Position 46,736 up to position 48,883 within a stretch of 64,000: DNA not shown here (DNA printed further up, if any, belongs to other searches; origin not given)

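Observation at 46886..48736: Beta-phosphoglucomutase fused to a MalK/MsmK-type ABC ATPase, with a ~33-aa insertion in the ATPase helical subdomain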

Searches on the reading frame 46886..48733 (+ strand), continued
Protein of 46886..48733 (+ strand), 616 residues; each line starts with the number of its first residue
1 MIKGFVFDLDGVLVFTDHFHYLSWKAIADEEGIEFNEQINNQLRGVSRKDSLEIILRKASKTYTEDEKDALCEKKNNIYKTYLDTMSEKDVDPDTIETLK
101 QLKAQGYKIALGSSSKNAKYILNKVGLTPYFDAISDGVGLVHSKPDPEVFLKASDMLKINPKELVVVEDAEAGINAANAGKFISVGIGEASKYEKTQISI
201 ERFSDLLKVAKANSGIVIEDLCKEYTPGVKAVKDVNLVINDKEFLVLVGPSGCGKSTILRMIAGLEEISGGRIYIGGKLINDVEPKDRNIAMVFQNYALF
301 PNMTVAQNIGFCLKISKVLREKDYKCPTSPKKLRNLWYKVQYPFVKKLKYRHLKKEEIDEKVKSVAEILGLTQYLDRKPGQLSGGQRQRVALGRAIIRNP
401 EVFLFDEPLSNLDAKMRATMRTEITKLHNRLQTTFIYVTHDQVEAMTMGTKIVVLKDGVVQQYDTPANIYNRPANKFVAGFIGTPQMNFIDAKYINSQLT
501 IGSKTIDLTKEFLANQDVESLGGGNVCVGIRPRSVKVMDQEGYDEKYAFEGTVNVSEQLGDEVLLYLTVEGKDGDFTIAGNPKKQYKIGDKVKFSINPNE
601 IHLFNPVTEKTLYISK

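Call 30: predict_structure(alignment_id=A2)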
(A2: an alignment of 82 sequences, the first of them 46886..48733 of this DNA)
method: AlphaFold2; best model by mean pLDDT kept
length: 616 residues; sequences in the alignment: 82
mean_pLDDT: 90.6   pTM: 0.70
mean pLDDT of the five models: 90.6, 90.2, 89.5, 89.4, 88.8
residues with pLDDT >= 90: 417; 70-90: 180; 50-70: 18; < 50: 1
segments of 3 or more residues with pLDDT < 50: none
pLDDT, mean of each block of 10 residues (from residue 1): 91 90 94 91 79 91 94 94 94 96 93 93 96 91 91 96 94 92 94 91 91 81 93 93 94 90 94 86 87 74 93 70 69 84 78 82 92 95 86 88 89 86 89 92 94 96 96 97 95 95 94 90 90 95 96 95 95 94 95 96 96 84
secondary structure, 60 per line:
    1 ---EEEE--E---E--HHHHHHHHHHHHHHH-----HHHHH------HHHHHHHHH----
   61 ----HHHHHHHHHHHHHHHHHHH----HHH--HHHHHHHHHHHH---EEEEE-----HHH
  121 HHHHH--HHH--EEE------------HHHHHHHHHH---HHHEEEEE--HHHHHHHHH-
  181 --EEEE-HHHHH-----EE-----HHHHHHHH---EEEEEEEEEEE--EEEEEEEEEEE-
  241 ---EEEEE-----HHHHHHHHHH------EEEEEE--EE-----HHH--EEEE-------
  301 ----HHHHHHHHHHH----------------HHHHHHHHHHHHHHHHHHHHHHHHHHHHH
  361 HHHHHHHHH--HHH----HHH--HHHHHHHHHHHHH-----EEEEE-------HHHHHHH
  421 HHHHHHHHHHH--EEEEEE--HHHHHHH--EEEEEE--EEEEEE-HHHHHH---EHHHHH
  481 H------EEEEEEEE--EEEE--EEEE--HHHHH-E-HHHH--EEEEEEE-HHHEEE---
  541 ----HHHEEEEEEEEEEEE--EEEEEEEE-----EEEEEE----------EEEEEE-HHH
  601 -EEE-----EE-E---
elements in order: E4-7 H17-31 H37-41 H48-56 H65-83 H93-104 E108-112 H118-125 E133-135 H148-157 E164-168 H171-179 E183-186 H188-192 H205-212 E216-226 E229-239 E244-248 H254-263 E270-275 E290-293 H305-315 H332-369 H384-396 E402-406 H414-431 E434-439 H442-448 E451-456 E459-464 H466-471 H476-481 E488-495 E498-501 E504-507 H510-514 H518-521 E524-530 E535-537 E548-559 E562-569 E575-580 E591-596 E602-604
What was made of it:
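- On Beta-phosphoglucomutase (HAD-IA; NCBIfam TIGR01990 equivalog): The cap helices are predicted with pLDDT of about 90 (call 30).
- AF2 confidence is lowest here, pLDDT about 70 for 311-330 (call 30).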

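Call 39: search_protein_representatives(protein=window:46886-48733:+)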
Query: 616 residues. Proteins with E-value up to 0.001 (for the whole library): 572954; up to 1e-10: 200203; up to 1e-30: 23981. The best 150 are listed.
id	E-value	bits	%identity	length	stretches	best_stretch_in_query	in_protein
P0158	1.6e-215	733.5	100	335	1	1-335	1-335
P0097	2.1e-180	617.6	53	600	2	1-318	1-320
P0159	4.4e-155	533.9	51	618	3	1-317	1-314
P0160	3.5e-148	511.1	99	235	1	382-616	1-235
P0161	7.7e-118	411.0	48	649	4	348-612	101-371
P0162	3.0e-117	409.0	56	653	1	218-611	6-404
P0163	1.9e-113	396.5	55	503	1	216-614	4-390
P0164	2.1e-113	396.3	46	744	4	348-612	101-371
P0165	2.5e-112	392.7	57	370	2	348-612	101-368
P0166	4.4e-109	382.0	57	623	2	354-612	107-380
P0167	8.0e-109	381.2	55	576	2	348-613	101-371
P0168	2.0e-108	379.9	56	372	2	348-611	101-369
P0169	3.4e-108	379.1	56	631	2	352-612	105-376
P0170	4.6e-108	378.7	54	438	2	219-517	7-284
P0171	1.4e-107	377.0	57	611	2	348-612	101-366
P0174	2.9e-107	376.0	53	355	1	261-611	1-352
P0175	4.2e-107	375.5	52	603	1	215-612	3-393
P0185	6.3e-105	368.3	52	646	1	216-611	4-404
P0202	1.5e-101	357.2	51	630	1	219-610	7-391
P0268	1.1e-95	337.9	53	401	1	229-605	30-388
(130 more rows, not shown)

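Call 42: find_encoding_contigs(protein=P0170, flank=8000, max_places=2)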
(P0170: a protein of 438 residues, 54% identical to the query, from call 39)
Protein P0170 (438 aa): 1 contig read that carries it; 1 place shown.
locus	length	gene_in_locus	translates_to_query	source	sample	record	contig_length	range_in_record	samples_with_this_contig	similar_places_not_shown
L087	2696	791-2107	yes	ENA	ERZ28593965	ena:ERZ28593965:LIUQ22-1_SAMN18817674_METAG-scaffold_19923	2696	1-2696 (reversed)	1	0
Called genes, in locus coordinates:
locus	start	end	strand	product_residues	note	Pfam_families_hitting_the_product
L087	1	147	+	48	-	?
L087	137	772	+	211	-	PF00702:Hydrolase, PF13419:HAD_2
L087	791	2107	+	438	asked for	PF02463:SMC_N (faint), PF00005:ABC_tran, PF17912:OB_MalK (faint)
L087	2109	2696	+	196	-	?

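Call 43: find_encoding_contigs(protein=P0159, flank=8000, max_places=2)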
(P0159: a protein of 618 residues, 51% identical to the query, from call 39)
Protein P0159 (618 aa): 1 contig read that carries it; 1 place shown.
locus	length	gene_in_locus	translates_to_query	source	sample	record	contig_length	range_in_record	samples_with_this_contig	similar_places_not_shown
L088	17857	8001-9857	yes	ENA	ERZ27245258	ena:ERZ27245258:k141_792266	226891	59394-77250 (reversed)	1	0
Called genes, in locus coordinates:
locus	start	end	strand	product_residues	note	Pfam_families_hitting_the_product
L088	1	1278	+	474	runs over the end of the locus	PF13416:SBP_bac_8, PF01547:SBP_bac_1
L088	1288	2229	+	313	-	PF00528:BPD_transp_1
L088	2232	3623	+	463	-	PF00528:BPD_transp_1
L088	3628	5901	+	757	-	PF03636:Glyco_hydro_65N, PF03632:Glyco_hydro_65m, PF03633:Glyco_hydro_65C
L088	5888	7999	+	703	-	PF03636:Glyco_hydro_65N, PF03632:Glyco_hydro_65m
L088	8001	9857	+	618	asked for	PF00702:Hydrolase, PF13419:HAD_2, PF13304:AAA_21 (faint), PF00005:ABC_tran, PF02463:SMC_N (weak), PF03215:Rad17 (weak), PF08402:TOBE_2, PF03459:TOBE (weak), +2 more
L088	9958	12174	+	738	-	PF00580:UvrD-helicase, PF13245:AAA_19, PF13604:AAA_30 (faint), PF13361:UvrD_C, PF13538:UvrD_C_2 (faint)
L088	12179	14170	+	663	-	PF22745:Nlig-Ia, PF01653:DNA_ligase_aden, PF03120:OB_DNA_ligase, PF03119:DNA_ligase_ZBD, PF12826:HHH_2, PF00533:BRCT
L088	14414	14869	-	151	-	-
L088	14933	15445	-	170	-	PF13353:Fer4_12, PF04055:Radical_SAM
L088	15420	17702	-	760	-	PF03477:ATP-cone, PF13597:NRDD, PF01228:Gly_radical (weak)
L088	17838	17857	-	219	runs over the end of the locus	PF01226:Form_Nir_trans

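Call 55: list_cluster_members(proteins=[P0162, P0163, P0175, P0185, P0202, P0268, P0174, P0170, P0159, P0020])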
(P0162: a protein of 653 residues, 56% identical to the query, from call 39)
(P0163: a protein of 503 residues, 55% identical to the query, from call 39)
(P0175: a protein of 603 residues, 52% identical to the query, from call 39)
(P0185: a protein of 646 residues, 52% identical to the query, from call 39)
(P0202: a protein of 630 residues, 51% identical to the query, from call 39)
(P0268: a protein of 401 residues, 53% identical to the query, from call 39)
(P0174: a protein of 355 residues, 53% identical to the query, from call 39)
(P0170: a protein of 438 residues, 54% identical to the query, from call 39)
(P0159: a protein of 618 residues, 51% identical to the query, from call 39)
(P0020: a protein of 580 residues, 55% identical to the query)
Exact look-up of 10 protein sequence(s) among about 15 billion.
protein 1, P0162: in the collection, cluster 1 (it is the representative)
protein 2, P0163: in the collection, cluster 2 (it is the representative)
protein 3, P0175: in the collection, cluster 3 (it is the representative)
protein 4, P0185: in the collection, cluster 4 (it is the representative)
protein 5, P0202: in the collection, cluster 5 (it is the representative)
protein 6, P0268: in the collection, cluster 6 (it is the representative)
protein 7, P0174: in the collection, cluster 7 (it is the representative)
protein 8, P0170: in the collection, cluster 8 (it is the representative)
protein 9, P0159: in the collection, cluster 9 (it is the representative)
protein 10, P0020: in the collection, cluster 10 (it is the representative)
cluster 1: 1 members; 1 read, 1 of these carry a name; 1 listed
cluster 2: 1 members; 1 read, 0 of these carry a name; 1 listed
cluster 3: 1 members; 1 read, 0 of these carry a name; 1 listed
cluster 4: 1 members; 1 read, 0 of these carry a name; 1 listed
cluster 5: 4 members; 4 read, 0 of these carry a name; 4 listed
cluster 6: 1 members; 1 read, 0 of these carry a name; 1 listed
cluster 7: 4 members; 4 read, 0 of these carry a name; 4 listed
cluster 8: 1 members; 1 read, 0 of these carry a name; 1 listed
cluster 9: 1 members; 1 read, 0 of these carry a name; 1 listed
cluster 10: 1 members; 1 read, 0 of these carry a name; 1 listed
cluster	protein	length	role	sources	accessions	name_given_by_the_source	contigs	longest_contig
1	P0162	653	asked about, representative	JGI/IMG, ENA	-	multiple sugar transport system ATP-binding protein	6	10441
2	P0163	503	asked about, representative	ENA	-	-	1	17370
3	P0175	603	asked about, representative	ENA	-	-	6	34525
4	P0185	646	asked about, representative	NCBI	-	-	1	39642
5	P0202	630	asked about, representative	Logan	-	-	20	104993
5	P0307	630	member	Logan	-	-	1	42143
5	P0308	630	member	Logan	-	-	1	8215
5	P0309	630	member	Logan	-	-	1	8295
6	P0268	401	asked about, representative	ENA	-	-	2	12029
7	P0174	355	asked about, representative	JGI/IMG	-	-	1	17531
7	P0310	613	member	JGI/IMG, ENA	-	-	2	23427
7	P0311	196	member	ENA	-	-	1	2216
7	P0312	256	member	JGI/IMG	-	-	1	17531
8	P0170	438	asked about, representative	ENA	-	-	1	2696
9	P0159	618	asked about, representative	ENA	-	-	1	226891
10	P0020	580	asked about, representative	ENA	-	-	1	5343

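Call 58: fold_search(model_id=the predicted structure, library=pdb)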
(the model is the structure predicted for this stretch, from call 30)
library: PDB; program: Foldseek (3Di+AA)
matches with E <= 10: 1830; with E <= 0.001: 1566
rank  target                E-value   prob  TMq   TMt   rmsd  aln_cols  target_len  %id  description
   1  6yir                  9.8e-45  1.00  0.54  0.89   2.8       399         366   46  Crystal structure of Bacillus subtilis MsmX ATPase (released 2020-11-18)
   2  7x0q_A                1.5e-43  1.00  0.54  0.91   3.2       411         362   50  Crystal structure of ATPase Clo1313_2554 from Clostridium thermocellum (released 2022-09-14)
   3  7x0q_B                3.0e-42  1.00  0.53  0.90   4.0       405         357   49  Crystal structure of ATPase Clo1313_2554 from Clostridium thermocellum (released 2022-09-14)
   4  2d62                  4.0e-42  1.00  0.55  0.89   2.7       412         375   44  Crystal structure of multiple sugar binding transport ATP-binding protein (released 2006-05-08)
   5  2r6g_A                8.1e-41  1.00  0.53  0.85   3.2       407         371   40  The Crystal Structure of the E. coli Maltose Transporter (released 2007-11-27)
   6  1g29_1                2.7e-40  1.00  0.53  0.84   3.5       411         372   44  MALK (released 2000-12-06)
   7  4tqu_S                2.8e-40  1.00  0.54  0.90   4.4       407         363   43  Crystal structure of a bacterial ABC transporter involved in the import of the acidic polysaccharide alginate (released 2015-07-22)
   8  4khz_B                3.5e-40  1.00  0.54  0.89   2.7       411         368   40  Crystal structure of the maltose-binding protein/maltose transporter complex in an pre-translocation conformation boun (released 2013-10-23)
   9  2awn_B                5.0e-40  1.00  0.53  0.86   3.7       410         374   39  Crystal structure of the ADP-Mg-bound E. Coli MALK (Crystallized with ATP-Mg) (released 2005-12-13)
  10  2it1_A                7.0e-40  1.00  0.53  0.88   3.3       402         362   37  Structure of PH0203 protein from Pyrococcus horikoshii (released 2007-10-30)
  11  9bcr_D                7.4e-40  1.00  0.54  0.87   4.0       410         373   40  Cryo-EM structure of a bacterial prototype ATP-binding cassette transporter MalFGK2. (released 2025-04-30)
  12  3puz_A                8.7e-40  1.00  0.54  0.88   3.6       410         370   40  Crystal Structure of a pre-translocation state MBP-Maltose transporter complex bound to AMP-PNP (released 2011-05-18)
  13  1v43                  9.8e-40  1.00  0.52  0.90   3.5       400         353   41  Crystal Structure of ATPase subunit of ABC Sugar Transporter (released 2004-11-16)
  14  2it1_B                4.8e-39  1.00  0.53  0.88   3.2       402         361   38  Structure of PH0203 protein from Pyrococcus horikoshii (released 2007-10-30)
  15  3puy_B                5.4e-39  1.00  0.51  0.85   4.8       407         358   39  Crystal Structure of an outward-facing MBP-Maltose transporter complex bound to AMP-PNP after crystal soaking of the p (released 2011-05-18)
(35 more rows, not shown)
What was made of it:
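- On CUT1-type (MalK/MsmK/UgpC) ABC importer ATPase: Fold match to MsmX/MalK over about 400 columns (call 58).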

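Call 72: predict_structure(alignment_id=A3)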
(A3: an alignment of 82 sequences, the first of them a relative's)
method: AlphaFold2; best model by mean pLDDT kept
length: 600 residues; sequences in the alignment: 82
mean_pLDDT: 91.2   pTM: 0.81
mean pLDDT of the five models: 91.2, 90.6, 90.1, 88.7, 88.0
residues with pLDDT >= 90: 426; 70-90: 166; 50-70: 8; < 50: 0
segments of 3 or more residues with pLDDT < 50: none
pLDDT, mean of each block of 10 residues (from residue 1): 94 90 92 88 77 88 92 92 94 95 96 93 96 95 92 97 95 93 94 93 95 93 94 94 95 92 94 95 90 75 89 86 86 91 91 91 82 87 88 83 87 92 92 96 95 94 92 94 93 91 88 95 93 95 91 94 90 95 94 76
secondary structure, 60 per line:
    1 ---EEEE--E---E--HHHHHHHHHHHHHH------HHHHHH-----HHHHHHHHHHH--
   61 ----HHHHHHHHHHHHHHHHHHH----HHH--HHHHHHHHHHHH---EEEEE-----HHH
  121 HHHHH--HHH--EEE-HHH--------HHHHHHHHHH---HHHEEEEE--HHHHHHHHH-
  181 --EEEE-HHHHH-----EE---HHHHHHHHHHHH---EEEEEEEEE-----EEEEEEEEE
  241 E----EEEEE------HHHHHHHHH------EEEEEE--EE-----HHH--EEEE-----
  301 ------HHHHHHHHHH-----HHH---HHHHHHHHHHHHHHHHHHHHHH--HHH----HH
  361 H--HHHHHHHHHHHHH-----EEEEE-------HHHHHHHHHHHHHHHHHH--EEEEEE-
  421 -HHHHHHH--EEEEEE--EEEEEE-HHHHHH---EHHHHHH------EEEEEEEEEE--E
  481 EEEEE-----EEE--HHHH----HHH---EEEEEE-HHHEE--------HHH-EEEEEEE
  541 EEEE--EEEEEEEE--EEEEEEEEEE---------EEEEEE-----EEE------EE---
elements in order: E4-7 H17-30 H37-42 H48-58 H65-83 H93-104 E108-112 H118-125 E133-135 H148-157 E164-168 H171-179 E183-186 H188-192 H203-214 E218-226 E232-241 E246-250 H257-265 E272-277 E292-295 H307-316 H328-349 H364-376 E382-386 H394-411 E414-419 H422-428 E431-436 E439-444 H446-451 H456-461 E468-477 E480-485 E491-493 H496-499 E510-515 E534-544 E547-554 E557-566 E576-581 E587-589
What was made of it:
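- AF2 gives a confident helix extension: pLDDT 78-84 over the helical part of the long form (about 70 over its loop) and 86-91 for the 13-aa form (calls 30, 72). AF2 pTM of 0.70-0.81 (calls 30, 72) hints at a defined bPGM-NBD orientation, which could mean a real interface. pTM of 0.70 and 0.81 suggests a non-random domain arrangement (calls 30, 72).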
